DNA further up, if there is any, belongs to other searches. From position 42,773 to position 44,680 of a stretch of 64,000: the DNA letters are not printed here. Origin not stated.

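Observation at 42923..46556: B12-binding radical SAM enzyme + SAM methyltransferase + membrane-anchored beta-helix protein heading a polysaccharide operon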

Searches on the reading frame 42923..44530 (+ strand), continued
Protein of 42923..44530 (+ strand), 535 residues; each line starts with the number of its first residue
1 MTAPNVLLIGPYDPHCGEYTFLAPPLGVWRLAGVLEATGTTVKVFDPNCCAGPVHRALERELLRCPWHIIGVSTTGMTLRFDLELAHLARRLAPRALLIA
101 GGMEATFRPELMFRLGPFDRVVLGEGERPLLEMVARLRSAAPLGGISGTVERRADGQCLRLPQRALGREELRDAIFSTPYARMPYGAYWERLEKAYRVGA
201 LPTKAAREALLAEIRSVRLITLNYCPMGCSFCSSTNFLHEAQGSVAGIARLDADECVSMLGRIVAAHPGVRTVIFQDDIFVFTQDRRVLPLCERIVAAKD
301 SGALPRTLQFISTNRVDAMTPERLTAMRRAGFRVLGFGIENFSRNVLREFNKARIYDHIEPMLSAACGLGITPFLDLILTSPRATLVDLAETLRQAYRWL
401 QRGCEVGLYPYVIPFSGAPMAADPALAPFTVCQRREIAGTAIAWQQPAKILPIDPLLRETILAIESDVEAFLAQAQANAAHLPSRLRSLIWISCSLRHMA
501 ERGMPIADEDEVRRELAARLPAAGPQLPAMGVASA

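Call 53: find_encoding_contigs(protein=P0275, flank=10000, max_places=1)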
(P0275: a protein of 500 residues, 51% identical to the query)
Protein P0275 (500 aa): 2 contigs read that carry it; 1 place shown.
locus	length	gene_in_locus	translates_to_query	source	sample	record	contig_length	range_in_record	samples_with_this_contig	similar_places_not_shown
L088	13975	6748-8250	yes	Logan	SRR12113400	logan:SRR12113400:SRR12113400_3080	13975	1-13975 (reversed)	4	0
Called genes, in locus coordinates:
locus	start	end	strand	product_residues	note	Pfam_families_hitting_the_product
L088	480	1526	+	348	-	PF18551:TackOD1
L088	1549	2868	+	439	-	PF13506:Glyco_transf_21, PF00535:Glycos_transf_2, PF10111:Glyco_tranf_2_2 (weak), PF13641:Glyco_tranf_2_3, PF03142:Chitin_synth_2 (faint), PF01644:Chitin_synth_1 (weak), PF13632:Glyco_trans_2_3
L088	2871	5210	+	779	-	PF02321:OEP (weak)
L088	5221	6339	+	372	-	-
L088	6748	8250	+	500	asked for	PF02310:B12-binding, PF04055:Radical_SAM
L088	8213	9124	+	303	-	PF19413:YaiO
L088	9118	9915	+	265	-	PF02353:CMAS, PF03848:TehB (weak), PF01209:Ubie_methyltran, PF13489:Methyltransf_23, PF08241:Methyltransf_11, PF08242:Methyltransf_12, PF13649:Methyltransf_25, PF13847:Methyltransf_31, +1 more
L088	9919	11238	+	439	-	PF00535:Glycos_transf_2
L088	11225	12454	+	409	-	PF13229:Beta_helix (weak), PF05048:NosD, PF13229:Beta_helix, PF07602:DUF1565 (weak)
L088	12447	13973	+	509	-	?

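Call 54: find_encoding_contigs(protein=P0277, flank=10000, max_places=1)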
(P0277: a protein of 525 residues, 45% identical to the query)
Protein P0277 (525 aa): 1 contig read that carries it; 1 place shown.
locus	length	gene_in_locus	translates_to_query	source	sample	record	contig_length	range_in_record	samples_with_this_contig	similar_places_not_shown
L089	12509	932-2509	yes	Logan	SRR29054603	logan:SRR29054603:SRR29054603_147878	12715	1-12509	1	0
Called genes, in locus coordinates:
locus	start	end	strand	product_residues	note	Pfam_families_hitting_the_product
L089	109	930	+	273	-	PF07589:PEP_exosort_dom (weak)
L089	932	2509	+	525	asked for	PF02310:B12-binding, PF04055:Radical_SAM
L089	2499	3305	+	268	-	PF19413:YaiO (weak)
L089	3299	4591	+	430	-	PF00535:Glycos_transf_2 (faint), PF13641:Glyco_tranf_2_3 (weak)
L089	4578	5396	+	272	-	PF01209:Ubie_methyltran, PF03848:TehB, PF05401:NodS, PF13489:Methyltransf_23, PF13649:Methyltransf_25, PF13847:Methyltransf_31, PF08241:Methyltransf_11, PF08242:Methyltransf_12, +3 more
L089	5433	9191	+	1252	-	PF01339:CheB_methylest, PF03705:CheR_N, PF01739:CheR, PF13426:PAS_9 (faint), PF08448:PAS_4 (faint), PF13596:PAS_10, PF00512:HisKA, PF02518:HATPase_c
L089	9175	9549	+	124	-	PF00072:Response_reg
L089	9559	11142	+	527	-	PF00072:Response_reg, PF00990:GGDEF, PF01966:HD, PF13487:HD_5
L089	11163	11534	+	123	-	PF00072:Response_reg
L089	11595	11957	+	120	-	PF00072:Response_reg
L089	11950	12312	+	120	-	PF00072:Response_reg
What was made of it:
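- L089 has a PEP-CTERM protein upstream (call 54).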

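Call 68: search_solved_structures(query=A7, max_evalue=1, show_alignments=0)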
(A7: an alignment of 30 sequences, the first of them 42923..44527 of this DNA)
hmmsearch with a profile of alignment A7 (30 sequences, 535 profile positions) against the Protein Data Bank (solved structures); distinct sequences matched with E-value up to 1: 11.
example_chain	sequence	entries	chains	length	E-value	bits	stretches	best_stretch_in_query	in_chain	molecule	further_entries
5ul2_A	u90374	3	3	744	3.8e-09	38.8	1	30-164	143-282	OxsB protein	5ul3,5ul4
9ccb_A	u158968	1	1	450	6.2e-07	31.5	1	310-370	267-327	Radical SAM core domain-containing protein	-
6wte_A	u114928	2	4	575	1.7e-06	30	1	30-230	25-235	B12-binding domain-containing protein | Tryptophan-C2-methyltransferase containing B12-binding domain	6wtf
6fd2_B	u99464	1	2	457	2e-05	26.5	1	268-417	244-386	Putative apramycin biosynthetic oxidoreductase 4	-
7kdx_A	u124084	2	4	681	0.00029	22.7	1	64-157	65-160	Methyltransferase TokK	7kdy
9p2u_A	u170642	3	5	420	0.0013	20.6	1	315-395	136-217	Radical S-adenosylmethionine methyltransferase NocN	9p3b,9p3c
1olt_A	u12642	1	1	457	0.003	19.4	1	316-396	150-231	OXYGEN-INDEPENDENT COPROPORPHYRINOGEN III OXIDASE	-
8vpo_A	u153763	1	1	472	0.044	15.5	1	197-263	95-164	Radical SAM core domain-containing protein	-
8d08_A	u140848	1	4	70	0.12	14.1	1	336-403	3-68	HALC4_135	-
8hnk_L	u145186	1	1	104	0.52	12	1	388-470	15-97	C-X-C motif chemokine 11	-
35wa_A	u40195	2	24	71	0.87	11.2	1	38-76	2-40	4-oxalocrotonate tautomerase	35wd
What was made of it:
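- On Class B (cobalamin-dependent) radical SAM methylases: The sequence profile hits the B12 domains of OxsB, TsrM and TokK (call 68).
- OxsB is the best PDB sequence-profile hit (E 4e-9, call 68) and the second-best fold hit.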

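Call 69: search_protein_families(library=pfam, proteins=[P0184, P0195, P0238], max_evalue=0.00001)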
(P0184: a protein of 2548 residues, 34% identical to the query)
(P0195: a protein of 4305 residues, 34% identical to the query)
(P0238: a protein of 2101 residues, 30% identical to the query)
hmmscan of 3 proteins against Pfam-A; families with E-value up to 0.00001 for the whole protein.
P0184 (2548 aa): 5 families
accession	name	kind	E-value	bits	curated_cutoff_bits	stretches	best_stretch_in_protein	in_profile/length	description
PF04055.27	Radical_SAM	-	4.8e-21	76.1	29.5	1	1772-1940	2-162/166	Radical SAM superfamily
PF01704.24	UDPGP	-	5.9e-17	61.9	22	1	2109-2334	50-259/413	UTP--glucose-1-phosphate uridylyltransferase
PF16269.10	DUF4922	-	2.3e-15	57.2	23.6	1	56-151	50-144/146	Domain of unknown function (DUF4922)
PF02310.24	B12-binding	-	1.4e-08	35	32.1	1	1561-1662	12-103/121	B12 binding domain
PF02811.25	PHP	-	6.3e-08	33.6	26.4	1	1032-1108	1-71/164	PHP domain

P0195 (4305 aa): 10 families
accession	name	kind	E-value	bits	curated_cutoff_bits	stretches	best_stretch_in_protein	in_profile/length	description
PF01761.26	DHQ_synthase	-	1.4e-37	128.3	24.2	1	3538-3649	3-114/115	3-dehydroquinate synthase N-terminal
PF04055.27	Radical_SAM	-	2.9e-37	128.8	29.5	3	397-567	2-164/166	Radical SAM superfamily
PF24621.2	DHQS_C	-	1.1e-24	87.5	27.6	1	3651-3785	1-135/144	3-dehydroquinate synthase C-terminal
PF00480.26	ROK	-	1.5e-18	67.8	22.9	1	3108-3441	4-293/294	ROK family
PF01370.27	Epimerase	-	9.5e-13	48.5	20.9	1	2755-3008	1-227/240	NAD dependent epimerase/dehydratase family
PF02310.24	B12-binding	-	2.9e-12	46.9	32.1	1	206-307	12-114/121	B12 binding domain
PF13521.12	AAA_28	-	7.1e-12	46.3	27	1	3913-4080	1-162/164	AAA domain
PF04321.23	RmlD_sub_bind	-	2e-07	30.8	27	0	2754-2875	2-103/287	RmlD substrate binding domain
PF16363.11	GDP_Man_Dehyd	-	3e-06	27.3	27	0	2757-2858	2-112/332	GDP-mannose 4,6 dehydratase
PF15609.12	PRTase_2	-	3.3e-06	27.2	28.8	1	798-953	19-178/188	Phosphoribosyl transferase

P0238 (2101 aa): 2 families
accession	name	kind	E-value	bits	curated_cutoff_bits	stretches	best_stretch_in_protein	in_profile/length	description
PF02310.24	B12-binding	-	2.2e-10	40.9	32.1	1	1391-1493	11-114/121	B12 binding domain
PF04055.27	Radical_SAM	-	5.9e-08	33.5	29.5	1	1587-1765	1-164/166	Radical SAM superfamily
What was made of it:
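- Relatives are fused to DHQ-synthase-type sugar cyclases (call 69).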

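Call 70: predict_structure(alignment_id=A7)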
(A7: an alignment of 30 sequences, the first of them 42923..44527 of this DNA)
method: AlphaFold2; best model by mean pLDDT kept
length: 535 residues; sequences in the alignment: 30
mean_pLDDT: 91.1   pTM: 0.89
mean pLDDT of the five models: 91.1, 90.4, 90.2, 89.6, 89.4
residues with pLDDT >= 90: 423; 70-90: 77; 50-70: 20; < 50: 15
segments of 3 or more residues with pLDDT < 50: 523-535
pLDDT, mean of each block of 10 residues (from residue 1): 90 69 87 97 94 93 96 94 98 98 96 97 97 97 96 93 95 96 92 84 88 90 88 88 91 95 95 79 78 98 96 91 97 93 97 95 97 96 98 98 94 95 97 96 96 98 97 77 85 98 96 89 38 26
secondary structure, 60 per line:
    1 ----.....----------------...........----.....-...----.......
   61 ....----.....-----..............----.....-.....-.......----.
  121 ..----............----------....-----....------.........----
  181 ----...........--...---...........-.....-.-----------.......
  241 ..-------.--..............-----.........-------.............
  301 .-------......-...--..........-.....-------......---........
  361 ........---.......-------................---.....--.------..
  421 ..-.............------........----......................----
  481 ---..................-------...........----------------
elements in order: E5-9 H26-36 E41-45 H54-64 E69-73 H79-92 E97-101 H103-107 H109-115 E120-122 H127-138 E149-152 E158-161 H168-176 H185-195 H204-214 E216-220 H234-242 H253-266 E272-280 H288-301 E309-314 H321-330 E332-336 H344-349 H353-368 E372-378 H386-401 E405-409 H419-422 H424-429 E430-436 E443-450 H455-476 H484-501 H509-519
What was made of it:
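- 42923..44530 (+): B12-binding-domain radical SAM enzyme (535 aa), the most conserved cassette gene. AF2 pLDDT 91 (call 70).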

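Call 72: fold_search(model_id=the predicted structure, library=pdb)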
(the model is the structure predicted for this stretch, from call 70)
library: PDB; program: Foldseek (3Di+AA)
matches with E <= 10: 1810; with E <= 0.001: 119
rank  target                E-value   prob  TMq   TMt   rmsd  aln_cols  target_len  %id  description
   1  6wtf_A                1.2e-19  1.00  0.59  0.59   7.2       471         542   15  Structure of radical S-adenosylmethionine methyltransferase, TsrM, from Kitasatospora setae with tryptophan substrate  (released 2020-12-23)
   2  5ul4                  7.5e-19  1.00  0.63  0.47   9.0       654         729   15  Structure of Cobalamin-dependent S-adenosylmethionine radical enzyme OxsB with aqua-cobalamin and S-adenosylmethionine b (released 2017-04-19)
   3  6wtf_B                1.2e-18  1.00  0.60  0.59   7.2       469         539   16  Structure of radical S-adenosylmethionine methyltransferase, TsrM, from Kitasatospora setae with tryptophan substrate  (released 2020-12-23)
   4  5ul3                  1.4e-18  1.00  0.66  0.50   7.3       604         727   14  Structure of Cobalamin-dependent S-adenosylmethionine radical enzyme OxsB with aqua-cobalamin bound (released 2017-04-19)
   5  6wte_A                1.4e-18  1.00  0.64  0.61  10.3       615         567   15  Structure of radical S-adenosylmethionine methyltransferase, TsrM, from Kitasatospora setae with cobalamin and [4Fe-4S (released 2020-12-23)
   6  6wte_B                2.1e-18  1.00  0.63  0.64   9.4       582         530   16  Structure of radical S-adenosylmethionine methyltransferase, TsrM, from Kitasatospora setae with cobalamin and [4Fe-4S (released 2020-12-23)
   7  5ul2                  2.4e-17  1.00  0.66  0.49   8.2       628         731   14  Structure of Apo, SeMet-labeled Cobalamin-dependent S-adenosylmethionine radical enzyme OxsB (released 2017-04-19)
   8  7kdx_B                5.9e-17  1.00  0.61  0.50  10.3       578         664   16  Crystal structure of Streptomyces tokunonesis TokK with hydroxycobalamin, 5'-deoxyadenosine, and methionine (released 2022-01-12)
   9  9n1b                  1.8e-16  1.00  0.58  0.50   9.0       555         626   15  Crystal structure of CysS from Corallococcus sp. CA054B with 5'-deoxyadenosine, methionine, and pantetheinylated 3-metho (released 2026-01-28)
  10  7kdy_B                1.8e-16  1.00  0.60  0.50   9.6       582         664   17  Crystal structure of Streptomyces tokunonesis TokK with hydroxycobalamin, 5'-deoxyadenosine, methionine, and (2R)-pant (released 2022-01-12)
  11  7kdy_A                2.2e-16  1.00  0.61  0.51   9.5       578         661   17  Crystal structure of Streptomyces tokunonesis TokK with hydroxycobalamin, 5'-deoxyadenosine, methionine, and (2R)-pant (released 2022-01-12)
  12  9n1d                  2.6e-16  1.00  0.58  0.51   9.8       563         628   14  Crystal structure of CysS from Corallococcus sp. CA054B with 5'-deoxyadenosine and methionine bound (released 2026-01-28)
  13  7kdx_A                6.3e-16  1.00  0.61  0.50  10.3       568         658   16  Crystal structure of Streptomyces tokunonesis TokK with hydroxycobalamin, 5'-deoxyadenosine, and methionine (released 2022-01-12)
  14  9n1c                  7.5e-16  1.00  0.58  0.51   9.4       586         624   14  Crystal structure of CysS from Corallococcus sp. CA054B with 5'-deoxyadenosine, methionine, and pantetheinylated 3-ethox (released 2026-01-28)
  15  9ccb                  1.4e-15  1.00  0.55  0.69   9.6       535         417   18  X-ray crystal structure of methyl-coenzyme M reductase glutamine methylase (MgmA) from Methanothermobacter marburgensis  (released 2025-01-01)
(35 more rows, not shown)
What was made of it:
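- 42923..44530 (+): Foldseek top hits are TsrM, OxsB, TokK, CysS, MgmA and AprD4 (call 72).
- On Class B (cobalamin-dependent) radical SAM methylases: The AF2 model superposes on TsrM, OxsB, TokK and CysS (call 72).
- Closest known: Cobalamin-dependent. Same: These enzymes are the best Foldseek hits (E 1e-19 to 1e-15, TM 0.55-0.66, call 72).
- Fold of the cobalamin radical SAM enzymes (calls 68, 72). The radical SAM fold cannot separate methylases from OxsB-type or AprD4-type enzymes (call 72). TsrM, TokK, CysS and MgmA, all methylases, are equally close by fold (call 72).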

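Call 91: find_related_loci(query=A10, collection=metagenome_contigs, flank=8000)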
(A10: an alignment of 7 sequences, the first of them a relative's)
Query A10 (521 aa) in metagenome_contigs; peptide patterns used: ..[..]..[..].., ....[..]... (x = any residue, [..] = any of these).
349 stretches matched a pattern; 16 encode a relative of the query (tblastn E <= 1e-3); 16 distinct loci.
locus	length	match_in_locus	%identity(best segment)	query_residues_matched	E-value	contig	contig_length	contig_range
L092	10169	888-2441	53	1-517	0e+0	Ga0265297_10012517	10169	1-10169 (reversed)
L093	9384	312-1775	41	5-492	4e-119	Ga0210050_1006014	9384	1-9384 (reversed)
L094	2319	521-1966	37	2-489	6e-102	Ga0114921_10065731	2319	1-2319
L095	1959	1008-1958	45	2-319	5e-103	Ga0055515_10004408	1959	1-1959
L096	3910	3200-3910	54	1-237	1e-86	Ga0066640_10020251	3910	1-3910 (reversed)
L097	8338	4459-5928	32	4-489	2e-82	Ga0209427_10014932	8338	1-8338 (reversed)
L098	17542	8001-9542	33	2-498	3e-78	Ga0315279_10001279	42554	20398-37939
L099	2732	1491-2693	35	22-419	1e-78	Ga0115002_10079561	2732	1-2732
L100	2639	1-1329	32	49-495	1e-66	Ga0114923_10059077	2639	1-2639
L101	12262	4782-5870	25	23-427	2e-22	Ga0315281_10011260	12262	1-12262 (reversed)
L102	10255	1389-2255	24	20-340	8e-17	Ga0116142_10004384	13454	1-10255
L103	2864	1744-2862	24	16-417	1e-15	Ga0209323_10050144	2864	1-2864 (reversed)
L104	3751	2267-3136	24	64-368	8e-15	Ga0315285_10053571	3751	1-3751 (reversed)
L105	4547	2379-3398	20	50-417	7e-12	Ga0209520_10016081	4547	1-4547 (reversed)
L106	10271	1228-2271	26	1-379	9e-22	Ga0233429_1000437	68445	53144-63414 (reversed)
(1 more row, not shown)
